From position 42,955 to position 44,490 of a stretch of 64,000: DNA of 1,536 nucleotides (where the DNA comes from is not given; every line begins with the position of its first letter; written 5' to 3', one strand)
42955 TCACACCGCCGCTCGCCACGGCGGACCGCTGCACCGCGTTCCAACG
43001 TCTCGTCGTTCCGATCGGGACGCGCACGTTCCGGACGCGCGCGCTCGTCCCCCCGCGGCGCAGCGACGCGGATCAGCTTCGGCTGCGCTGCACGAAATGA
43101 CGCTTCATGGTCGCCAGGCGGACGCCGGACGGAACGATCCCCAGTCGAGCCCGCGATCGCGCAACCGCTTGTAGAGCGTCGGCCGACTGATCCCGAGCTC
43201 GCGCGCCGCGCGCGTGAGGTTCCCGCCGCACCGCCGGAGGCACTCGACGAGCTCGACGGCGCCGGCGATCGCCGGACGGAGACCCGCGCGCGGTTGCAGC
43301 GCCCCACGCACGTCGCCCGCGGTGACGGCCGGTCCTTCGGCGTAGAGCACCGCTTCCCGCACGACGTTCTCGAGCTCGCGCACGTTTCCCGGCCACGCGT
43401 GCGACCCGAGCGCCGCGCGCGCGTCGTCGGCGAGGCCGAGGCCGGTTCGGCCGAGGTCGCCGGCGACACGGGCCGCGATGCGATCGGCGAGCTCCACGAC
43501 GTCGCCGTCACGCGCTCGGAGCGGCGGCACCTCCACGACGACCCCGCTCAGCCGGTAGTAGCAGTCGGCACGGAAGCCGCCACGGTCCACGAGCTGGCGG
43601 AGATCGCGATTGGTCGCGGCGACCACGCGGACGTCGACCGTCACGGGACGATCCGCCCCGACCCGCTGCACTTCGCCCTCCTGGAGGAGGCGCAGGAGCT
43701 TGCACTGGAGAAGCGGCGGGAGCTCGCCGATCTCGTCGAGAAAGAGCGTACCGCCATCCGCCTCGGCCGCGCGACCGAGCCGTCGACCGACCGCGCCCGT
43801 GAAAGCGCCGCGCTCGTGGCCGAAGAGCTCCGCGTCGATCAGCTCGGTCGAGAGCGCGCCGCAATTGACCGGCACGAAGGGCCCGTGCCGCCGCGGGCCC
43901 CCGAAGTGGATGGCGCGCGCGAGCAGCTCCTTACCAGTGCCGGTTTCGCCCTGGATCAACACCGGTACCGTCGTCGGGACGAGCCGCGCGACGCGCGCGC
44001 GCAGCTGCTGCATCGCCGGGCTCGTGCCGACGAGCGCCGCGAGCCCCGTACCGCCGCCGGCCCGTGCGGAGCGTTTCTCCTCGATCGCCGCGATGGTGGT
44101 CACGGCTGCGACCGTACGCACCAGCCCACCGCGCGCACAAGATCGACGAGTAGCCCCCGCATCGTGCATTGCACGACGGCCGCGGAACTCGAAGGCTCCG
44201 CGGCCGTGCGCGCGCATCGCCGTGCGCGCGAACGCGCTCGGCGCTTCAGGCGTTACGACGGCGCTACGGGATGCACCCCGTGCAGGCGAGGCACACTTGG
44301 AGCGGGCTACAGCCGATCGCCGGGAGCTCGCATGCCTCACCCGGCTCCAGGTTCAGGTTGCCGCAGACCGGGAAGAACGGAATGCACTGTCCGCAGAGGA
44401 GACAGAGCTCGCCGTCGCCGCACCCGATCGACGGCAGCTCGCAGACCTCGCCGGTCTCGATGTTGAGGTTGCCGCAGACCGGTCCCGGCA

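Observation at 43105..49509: Giant modular cysteine-rich secreted protein, wired to a sensor-less sigma-54 activator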

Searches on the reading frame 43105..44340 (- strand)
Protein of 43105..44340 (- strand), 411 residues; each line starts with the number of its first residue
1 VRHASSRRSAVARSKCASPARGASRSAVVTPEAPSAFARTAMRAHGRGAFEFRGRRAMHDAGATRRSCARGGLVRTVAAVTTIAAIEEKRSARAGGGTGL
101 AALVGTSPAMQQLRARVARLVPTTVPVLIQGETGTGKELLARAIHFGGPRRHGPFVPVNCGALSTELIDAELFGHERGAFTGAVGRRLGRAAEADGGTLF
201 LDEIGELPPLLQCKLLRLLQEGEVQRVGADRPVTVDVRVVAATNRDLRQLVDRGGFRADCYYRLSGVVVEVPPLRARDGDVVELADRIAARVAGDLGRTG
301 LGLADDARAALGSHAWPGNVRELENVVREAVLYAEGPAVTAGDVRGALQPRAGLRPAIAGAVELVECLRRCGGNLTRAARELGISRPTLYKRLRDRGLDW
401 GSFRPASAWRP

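Call 6: search_protein_families(library=pfam, proteins=[window:43105-44340:-], max_evalue=0.01)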
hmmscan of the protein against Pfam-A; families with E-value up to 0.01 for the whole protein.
window:43105-44340:- (411 aa): 12 families
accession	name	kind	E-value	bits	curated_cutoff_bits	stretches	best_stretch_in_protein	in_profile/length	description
PF00158.32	Sigma54_activat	-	5.1e-65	218.7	20.2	1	103-269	1-167/168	Sigma-54 interaction domain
PF14532.12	Sigma54_activ_2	-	3.1e-22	79.7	25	1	104-274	1-138/138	Sigma-54 interaction domain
PF25601.1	AAA_lid_14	-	3.1e-16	59.4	27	1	275-350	1-76/87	AAA+ ATPase lid domain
PF02954.25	HTH_8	-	8.3e-12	45.1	22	1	364-394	10-40/42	Bacterial regulatory protein, Fis family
PF13556.12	HTH_30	-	1.6e-06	28.2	27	1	362-394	2-34/59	PucR C-terminal helix-turn-helix domain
PF07728.20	AAA_5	-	7.1e-06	26.5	22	1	126-245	1-123/139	AAA domain (dynein-related subfamily)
PF00126.33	HTH_1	-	0.00082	19.7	26.6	1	366-394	8-35/60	Bacterial regulatory helix-turn-helix protein, lysR family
PF13518.12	HTH_28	-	0.00091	19.7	25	1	363-394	4-34/52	Helix-turn-helix domain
PF13384.12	HTH_23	-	0.0015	18.7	24.6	1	367-394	13-39/50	Homeodomain-like domain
PF09862.15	DUF2089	-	0.0016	18.5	33.4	1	363-393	7-37/47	Domain of unknown function (DUF2089)-HTH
PF09339.16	HTH_IclR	-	0.0063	16.7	22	0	361-393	5-39/52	IclR helix-turn-helix domain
PF13191.12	AAA_16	-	0.0069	17.3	32.6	0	103-221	2-122/167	AAA ATPase domain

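Call 7: search_protein_families(library=ncbifam, proteins=[window:43105-44340:-], max_evalue=0.01)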
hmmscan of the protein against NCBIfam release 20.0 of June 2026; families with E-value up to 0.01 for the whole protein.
window:43105-44340:- (411 aa): 29 families (the best 25 are shown)
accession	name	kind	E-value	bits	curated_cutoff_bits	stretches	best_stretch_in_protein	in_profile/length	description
TIGR02915.1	PEP_resp_reg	equivalog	1e-97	327.8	502.6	1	87-396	125-442/445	PEP-CTERM-box response regulator transcription factor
TIGR01817.1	nifA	equivalog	2.9e-95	320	528.85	1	97-343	192-437/534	nif-specific transcriptional activator NifA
NF003451.0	PRK05022.1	equivalog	6.8e-93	312.1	476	1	99-335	188-424/512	nitric oxide reductase transcriptional regulator NorR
TIGR01818.1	ntrC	equivalog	6.3e-89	298.9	558.6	1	87-349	120-382/463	nitrogen regulation protein NR(I)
NF008469.0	PRK11361.1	equivalog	1.1e-84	284.8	714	1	103-399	145-457/461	acetoacetate metabolism transcriptional regulator AtoC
NF038308.1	RNA_repair_RtcR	equivalog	7.4e-84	282.5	650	1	101-349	180-437/530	RNA repair transcriptional activator RtcR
NF050807.1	TransRegFlbDCaul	equivalog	1.2e-82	278.2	750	1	102-345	119-362/454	sigma-54-dependent transcriptional regulator FlbD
NF007689.0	PRK10365.1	equivalog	1.1e-80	271.5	760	1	99-393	137-439/441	sigma-54-dependent response regulator transcription factor ZraR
TIGR02974.1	phageshock_pspF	equivalog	2.4e-79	267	443.55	1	103-334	1-233/336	phage shock protein operon transcriptional activator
TIGR02329.1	propionate_PrpR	equivalog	6.3e-79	266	499.2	1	93-394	204-525/526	propionate catabolism operon regulatory protein PrpR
NF011953.0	PRK15424.1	equivalog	1.8e-77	261.1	703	1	92-396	210-534/538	propionate catabolism operon regulatory protein PrpR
NF041552.1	TF_PrdR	equivalog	6.3e-77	259.2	795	1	99-393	265-573/577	sigma-54 dependent transcriptional regulator PrdR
NF011695.0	PRK15115.1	equivalog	2.3e-73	247.5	763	1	74-404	106-444/445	two-component system response regulator GlrR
NF041946.1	LuxO_transreg_Vib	equivalog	1.4e-72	245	800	1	88-345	120-377/463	quorum-sensing sigma-54 dependent transcriptional regulator LuxO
NF041906.1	V4R_TF_MobR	exception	2.9e-71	240.6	999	1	102-335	233-466/544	phenol degradation transcriptional regulator MobR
NF008622.0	PRK11608.1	equivalog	1.4e-70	237.9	529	1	102-332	7-238/329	phage shock protein operon transcriptional activator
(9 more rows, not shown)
